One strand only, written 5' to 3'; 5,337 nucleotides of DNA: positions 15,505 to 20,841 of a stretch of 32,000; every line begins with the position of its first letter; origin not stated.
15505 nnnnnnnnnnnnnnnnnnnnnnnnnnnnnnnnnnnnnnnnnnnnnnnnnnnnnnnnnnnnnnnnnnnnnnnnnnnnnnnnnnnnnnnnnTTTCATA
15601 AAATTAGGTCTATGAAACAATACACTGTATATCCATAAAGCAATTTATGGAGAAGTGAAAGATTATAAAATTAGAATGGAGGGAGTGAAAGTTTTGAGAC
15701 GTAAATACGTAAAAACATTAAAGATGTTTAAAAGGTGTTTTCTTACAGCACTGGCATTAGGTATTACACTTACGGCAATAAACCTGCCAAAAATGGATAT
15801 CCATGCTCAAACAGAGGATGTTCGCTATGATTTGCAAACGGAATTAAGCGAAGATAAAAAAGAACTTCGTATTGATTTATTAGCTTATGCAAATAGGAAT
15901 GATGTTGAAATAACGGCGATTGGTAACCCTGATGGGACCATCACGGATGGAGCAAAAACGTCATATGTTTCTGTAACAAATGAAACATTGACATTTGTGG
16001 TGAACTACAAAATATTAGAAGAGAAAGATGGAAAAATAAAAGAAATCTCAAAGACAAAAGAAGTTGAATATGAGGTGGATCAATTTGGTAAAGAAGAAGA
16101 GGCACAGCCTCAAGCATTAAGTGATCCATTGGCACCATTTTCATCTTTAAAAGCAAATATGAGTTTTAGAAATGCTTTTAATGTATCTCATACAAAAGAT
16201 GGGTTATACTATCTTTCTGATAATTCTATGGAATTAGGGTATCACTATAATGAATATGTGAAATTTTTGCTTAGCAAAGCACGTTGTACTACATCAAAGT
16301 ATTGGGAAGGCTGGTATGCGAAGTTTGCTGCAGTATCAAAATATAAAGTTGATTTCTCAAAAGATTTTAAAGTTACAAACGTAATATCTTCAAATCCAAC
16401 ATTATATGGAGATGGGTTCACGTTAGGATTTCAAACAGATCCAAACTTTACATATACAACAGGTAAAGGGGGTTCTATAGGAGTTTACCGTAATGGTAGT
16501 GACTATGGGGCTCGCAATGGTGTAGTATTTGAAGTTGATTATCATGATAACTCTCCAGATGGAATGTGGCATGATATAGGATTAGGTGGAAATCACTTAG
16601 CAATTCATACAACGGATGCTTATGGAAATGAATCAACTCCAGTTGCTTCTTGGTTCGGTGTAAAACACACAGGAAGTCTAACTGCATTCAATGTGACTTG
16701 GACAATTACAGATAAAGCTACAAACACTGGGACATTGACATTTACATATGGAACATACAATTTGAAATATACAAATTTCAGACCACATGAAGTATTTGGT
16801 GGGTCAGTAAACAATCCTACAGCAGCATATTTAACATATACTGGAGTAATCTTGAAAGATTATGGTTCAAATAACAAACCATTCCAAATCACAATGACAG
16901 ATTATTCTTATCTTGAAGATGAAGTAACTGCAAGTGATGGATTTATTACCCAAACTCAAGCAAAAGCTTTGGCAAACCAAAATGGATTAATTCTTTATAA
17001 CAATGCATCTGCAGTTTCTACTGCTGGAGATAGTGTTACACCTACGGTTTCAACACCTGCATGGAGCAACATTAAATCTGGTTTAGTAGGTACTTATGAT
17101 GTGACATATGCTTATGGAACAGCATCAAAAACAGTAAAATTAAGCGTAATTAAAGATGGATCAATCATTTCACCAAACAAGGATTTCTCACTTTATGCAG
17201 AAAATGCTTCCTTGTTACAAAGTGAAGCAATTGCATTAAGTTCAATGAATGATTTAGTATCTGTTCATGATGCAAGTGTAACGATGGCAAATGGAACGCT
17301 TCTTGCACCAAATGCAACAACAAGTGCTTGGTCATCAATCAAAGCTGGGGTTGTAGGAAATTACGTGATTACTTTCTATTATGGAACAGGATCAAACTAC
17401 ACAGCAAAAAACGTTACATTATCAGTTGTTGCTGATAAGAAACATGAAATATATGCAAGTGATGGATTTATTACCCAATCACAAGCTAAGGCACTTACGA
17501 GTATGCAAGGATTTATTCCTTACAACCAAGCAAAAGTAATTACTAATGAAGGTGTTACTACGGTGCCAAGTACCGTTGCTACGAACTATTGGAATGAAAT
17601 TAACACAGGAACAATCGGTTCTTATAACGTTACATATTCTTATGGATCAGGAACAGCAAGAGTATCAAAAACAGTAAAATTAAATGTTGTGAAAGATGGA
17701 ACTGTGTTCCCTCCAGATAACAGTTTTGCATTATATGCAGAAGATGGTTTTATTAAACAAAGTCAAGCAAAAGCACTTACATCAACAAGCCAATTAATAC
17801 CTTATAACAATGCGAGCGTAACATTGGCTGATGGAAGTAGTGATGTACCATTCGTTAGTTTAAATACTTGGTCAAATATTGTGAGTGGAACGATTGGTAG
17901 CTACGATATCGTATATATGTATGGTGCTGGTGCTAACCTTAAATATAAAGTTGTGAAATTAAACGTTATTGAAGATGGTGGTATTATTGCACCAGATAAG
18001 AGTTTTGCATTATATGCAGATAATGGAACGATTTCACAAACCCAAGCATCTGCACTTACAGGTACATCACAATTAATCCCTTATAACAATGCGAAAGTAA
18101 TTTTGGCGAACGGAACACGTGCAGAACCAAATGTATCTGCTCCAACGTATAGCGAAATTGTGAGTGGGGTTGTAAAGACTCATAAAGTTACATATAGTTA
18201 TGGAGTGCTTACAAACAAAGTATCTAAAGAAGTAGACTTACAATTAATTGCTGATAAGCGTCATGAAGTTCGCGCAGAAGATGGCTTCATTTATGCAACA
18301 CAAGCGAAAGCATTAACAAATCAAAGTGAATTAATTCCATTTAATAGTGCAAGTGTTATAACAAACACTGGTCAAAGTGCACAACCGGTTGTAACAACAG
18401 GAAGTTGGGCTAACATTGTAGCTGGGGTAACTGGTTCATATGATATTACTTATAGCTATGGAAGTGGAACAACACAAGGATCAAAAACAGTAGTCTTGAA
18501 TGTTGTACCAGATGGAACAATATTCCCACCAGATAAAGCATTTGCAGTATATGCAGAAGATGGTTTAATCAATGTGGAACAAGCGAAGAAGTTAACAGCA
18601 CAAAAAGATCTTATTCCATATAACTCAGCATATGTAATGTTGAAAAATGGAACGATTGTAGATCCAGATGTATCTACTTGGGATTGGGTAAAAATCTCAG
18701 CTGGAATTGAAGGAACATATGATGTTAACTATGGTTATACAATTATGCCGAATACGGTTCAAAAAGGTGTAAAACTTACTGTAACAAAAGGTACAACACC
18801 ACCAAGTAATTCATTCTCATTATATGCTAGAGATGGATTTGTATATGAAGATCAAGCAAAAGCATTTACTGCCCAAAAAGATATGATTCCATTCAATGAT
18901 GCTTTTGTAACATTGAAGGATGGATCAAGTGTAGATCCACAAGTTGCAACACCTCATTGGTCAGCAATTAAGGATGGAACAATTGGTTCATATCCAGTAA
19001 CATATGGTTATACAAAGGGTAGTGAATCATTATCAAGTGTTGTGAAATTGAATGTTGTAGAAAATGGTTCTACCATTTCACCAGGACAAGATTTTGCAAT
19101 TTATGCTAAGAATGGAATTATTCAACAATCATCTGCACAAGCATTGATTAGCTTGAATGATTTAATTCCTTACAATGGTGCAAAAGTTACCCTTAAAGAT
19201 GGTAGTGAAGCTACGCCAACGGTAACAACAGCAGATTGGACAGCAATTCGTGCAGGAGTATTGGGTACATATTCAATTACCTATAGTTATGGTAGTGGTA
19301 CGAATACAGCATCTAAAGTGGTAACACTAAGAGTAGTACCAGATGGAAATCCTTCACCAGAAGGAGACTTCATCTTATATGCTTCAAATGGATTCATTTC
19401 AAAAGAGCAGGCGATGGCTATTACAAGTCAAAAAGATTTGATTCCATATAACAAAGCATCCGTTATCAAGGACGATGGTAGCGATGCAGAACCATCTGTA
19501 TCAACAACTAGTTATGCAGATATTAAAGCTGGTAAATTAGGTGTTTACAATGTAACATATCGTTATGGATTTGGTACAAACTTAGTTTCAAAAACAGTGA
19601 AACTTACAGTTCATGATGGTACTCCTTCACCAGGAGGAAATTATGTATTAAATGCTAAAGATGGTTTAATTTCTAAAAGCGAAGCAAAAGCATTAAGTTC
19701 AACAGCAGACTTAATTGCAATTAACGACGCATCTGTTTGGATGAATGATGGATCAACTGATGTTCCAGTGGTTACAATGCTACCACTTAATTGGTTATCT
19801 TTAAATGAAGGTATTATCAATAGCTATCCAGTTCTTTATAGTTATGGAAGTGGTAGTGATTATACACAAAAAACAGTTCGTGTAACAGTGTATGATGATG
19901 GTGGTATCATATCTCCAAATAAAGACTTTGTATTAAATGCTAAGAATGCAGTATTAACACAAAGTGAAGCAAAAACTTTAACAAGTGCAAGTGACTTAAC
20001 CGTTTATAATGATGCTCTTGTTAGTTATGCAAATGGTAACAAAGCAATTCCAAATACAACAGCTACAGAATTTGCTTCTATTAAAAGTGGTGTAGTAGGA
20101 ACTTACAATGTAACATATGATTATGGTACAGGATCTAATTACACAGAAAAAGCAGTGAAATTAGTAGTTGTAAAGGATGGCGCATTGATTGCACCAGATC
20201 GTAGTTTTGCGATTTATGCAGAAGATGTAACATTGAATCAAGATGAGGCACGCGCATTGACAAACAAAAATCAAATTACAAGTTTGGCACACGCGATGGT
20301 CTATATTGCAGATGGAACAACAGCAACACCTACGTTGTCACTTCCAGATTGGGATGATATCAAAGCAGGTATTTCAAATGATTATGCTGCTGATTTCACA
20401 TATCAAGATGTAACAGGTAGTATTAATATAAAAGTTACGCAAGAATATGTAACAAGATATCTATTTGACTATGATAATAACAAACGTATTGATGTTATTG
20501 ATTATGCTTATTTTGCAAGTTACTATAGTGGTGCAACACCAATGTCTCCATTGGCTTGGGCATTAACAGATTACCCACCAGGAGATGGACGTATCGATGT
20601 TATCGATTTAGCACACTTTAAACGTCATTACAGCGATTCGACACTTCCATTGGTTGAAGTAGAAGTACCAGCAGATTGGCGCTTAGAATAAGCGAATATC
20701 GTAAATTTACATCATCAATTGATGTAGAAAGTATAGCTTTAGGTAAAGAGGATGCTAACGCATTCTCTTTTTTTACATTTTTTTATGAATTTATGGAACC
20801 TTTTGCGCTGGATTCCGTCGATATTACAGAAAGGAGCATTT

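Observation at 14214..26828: Cellulosome-style cohesin-dockerin assembly locus with lectin/Ig cargo and no carbohydrate-active enzyme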

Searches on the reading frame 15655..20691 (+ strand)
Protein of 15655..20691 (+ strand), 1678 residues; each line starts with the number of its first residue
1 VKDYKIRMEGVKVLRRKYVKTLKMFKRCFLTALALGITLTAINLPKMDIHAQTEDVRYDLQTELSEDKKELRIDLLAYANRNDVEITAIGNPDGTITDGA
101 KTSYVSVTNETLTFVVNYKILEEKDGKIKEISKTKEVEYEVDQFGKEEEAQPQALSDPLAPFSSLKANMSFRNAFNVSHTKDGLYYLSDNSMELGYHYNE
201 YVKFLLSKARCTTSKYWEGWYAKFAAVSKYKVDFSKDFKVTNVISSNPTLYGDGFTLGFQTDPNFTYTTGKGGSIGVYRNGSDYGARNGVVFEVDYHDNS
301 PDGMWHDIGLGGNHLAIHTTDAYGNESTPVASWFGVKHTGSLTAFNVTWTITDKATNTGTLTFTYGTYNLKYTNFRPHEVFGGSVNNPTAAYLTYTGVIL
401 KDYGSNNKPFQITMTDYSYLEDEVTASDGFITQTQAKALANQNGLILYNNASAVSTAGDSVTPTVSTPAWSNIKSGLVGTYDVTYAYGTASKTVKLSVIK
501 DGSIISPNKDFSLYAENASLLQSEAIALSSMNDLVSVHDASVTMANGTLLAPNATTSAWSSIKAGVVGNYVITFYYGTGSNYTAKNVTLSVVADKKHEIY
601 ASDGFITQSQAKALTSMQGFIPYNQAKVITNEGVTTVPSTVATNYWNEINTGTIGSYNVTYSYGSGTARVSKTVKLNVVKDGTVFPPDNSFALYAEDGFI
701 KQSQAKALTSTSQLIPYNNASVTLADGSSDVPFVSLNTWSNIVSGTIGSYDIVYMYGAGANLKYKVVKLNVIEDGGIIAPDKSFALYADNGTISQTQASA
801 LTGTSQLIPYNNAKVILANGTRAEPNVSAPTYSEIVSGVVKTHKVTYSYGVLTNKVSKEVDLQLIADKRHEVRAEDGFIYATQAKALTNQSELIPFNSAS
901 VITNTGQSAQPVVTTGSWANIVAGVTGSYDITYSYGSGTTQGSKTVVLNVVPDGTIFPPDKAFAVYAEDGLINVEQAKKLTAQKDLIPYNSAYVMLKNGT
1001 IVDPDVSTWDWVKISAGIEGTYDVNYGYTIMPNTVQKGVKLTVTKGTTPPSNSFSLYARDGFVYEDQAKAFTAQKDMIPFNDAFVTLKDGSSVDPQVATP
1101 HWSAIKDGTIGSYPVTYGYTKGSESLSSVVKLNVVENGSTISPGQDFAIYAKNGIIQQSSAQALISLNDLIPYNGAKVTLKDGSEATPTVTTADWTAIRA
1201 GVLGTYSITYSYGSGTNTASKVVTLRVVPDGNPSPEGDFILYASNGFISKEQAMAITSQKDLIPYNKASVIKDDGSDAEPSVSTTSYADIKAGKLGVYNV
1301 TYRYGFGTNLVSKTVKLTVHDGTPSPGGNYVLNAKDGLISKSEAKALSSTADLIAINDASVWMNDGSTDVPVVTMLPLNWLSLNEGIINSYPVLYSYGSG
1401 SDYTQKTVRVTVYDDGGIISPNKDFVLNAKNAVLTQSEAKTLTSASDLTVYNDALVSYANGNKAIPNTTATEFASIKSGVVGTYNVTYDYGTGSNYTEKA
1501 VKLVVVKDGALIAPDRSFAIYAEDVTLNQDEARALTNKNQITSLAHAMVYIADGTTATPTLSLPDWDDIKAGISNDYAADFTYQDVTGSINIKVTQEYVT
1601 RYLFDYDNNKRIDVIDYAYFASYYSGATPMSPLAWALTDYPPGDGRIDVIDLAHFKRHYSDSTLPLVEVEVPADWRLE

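Call 4: search_protein_families(library=pfam, proteins=[window:15655-20691:+], max_evalue=1)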
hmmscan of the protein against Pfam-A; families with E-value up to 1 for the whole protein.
window:15655-20691:+ (1678 aa): 2 families
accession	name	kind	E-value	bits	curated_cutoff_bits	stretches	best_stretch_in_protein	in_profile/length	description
PF00404.24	Dockerin_1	-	0.098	13.3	22.9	1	1604-1657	2-54/57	Dockerin type I domain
PF10925.13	DUF2680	-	0.56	10.8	25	0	1242-1261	27-46/57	Protein of unknown function (DUF2680)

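Call 14: search_protein_families(library=ncbifam, proteins=[window:15655-20691:+], max_evalue=1)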
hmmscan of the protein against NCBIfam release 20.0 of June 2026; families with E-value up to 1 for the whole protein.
window:15655-20691:+ (1678 aa): 2 families
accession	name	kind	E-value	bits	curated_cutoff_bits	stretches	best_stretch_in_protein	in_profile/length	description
NF053816.1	List_LCP_LPXTG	equivalog_domain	4.8e-17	62.5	175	1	22-154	4-135/179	putative cellulose-binding protein LCP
TIGR04271.1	ThiI_C_thiazole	equivalog_domain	0.0022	18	70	0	779-803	66-90/101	thiazole biosynthesis protein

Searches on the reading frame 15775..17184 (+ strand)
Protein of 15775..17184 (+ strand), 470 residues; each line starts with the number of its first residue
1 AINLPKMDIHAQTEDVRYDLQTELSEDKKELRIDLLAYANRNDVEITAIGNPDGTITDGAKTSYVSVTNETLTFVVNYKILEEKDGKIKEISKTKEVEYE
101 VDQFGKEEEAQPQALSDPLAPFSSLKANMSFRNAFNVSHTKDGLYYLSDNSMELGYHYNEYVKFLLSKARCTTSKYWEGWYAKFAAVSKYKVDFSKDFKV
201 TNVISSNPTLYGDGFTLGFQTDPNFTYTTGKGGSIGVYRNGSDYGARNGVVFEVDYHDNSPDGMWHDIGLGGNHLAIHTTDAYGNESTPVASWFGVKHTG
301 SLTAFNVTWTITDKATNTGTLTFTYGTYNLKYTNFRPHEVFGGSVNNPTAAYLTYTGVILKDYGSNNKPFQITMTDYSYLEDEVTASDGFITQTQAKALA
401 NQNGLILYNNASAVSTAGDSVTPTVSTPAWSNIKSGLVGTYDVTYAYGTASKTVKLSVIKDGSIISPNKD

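Call 49: search_solved_structures(query=window:15775-16920:+, max_evalue=1, show_alignments=1)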
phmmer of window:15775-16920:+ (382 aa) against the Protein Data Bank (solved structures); distinct sequences matched with E-value up to 1: 1.
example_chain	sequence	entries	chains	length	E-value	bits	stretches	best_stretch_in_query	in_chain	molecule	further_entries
7onh_A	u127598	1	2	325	0.012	18.2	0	236-266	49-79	SAKe6BE-L3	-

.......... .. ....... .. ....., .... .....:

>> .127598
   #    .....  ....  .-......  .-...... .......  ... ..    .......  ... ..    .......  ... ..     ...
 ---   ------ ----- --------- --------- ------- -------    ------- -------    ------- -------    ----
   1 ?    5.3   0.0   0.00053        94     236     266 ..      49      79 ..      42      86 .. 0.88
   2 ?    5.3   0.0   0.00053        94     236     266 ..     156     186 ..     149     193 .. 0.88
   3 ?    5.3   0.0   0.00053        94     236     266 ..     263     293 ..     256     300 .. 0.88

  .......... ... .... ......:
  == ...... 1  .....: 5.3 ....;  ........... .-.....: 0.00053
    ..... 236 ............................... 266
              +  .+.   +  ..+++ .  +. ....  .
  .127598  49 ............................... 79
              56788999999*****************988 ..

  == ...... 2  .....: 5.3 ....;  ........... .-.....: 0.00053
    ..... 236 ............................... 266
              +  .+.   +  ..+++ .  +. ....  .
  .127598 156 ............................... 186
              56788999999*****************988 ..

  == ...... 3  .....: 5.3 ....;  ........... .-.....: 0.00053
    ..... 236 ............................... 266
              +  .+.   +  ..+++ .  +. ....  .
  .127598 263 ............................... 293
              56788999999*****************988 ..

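Call 52: find_homologous_proteins(query=window:15775-17184:+, max_evalue=0.001)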
Query window:15775-17184:+ (470 aa): 1 proteins with E <= 0.001 among 8000 candidates.
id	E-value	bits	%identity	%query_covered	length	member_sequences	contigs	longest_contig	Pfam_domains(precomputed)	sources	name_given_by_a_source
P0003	3.9e-66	242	55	18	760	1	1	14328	-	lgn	-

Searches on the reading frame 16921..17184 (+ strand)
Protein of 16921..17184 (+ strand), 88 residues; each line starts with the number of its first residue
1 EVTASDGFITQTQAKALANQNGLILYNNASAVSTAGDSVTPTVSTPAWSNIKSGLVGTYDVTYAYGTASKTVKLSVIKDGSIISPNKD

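Call 48: search_solved_structures(query=A5, max_evalue=1, show_alignments=1)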
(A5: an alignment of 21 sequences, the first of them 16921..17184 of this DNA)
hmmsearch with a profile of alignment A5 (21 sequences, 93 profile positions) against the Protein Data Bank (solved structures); distinct sequences matched with E-value up to 1: 5.
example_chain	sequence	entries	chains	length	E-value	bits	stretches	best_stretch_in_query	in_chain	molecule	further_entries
7js4_A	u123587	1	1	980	0.2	14.8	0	50-89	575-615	F5/8 type C domain protein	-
8c8g_B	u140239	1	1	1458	0.76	13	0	54-90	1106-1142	Structural protein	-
9ynm_A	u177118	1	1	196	0.89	12.7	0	47-83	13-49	Dokki_15 WT apo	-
6a8k_A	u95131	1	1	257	0.95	12.6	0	22-80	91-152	Ice binding protein 1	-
9avk_A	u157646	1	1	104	0.97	12.6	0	11-85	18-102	YSIRK signal domain/LPXTG anchor domain surface protein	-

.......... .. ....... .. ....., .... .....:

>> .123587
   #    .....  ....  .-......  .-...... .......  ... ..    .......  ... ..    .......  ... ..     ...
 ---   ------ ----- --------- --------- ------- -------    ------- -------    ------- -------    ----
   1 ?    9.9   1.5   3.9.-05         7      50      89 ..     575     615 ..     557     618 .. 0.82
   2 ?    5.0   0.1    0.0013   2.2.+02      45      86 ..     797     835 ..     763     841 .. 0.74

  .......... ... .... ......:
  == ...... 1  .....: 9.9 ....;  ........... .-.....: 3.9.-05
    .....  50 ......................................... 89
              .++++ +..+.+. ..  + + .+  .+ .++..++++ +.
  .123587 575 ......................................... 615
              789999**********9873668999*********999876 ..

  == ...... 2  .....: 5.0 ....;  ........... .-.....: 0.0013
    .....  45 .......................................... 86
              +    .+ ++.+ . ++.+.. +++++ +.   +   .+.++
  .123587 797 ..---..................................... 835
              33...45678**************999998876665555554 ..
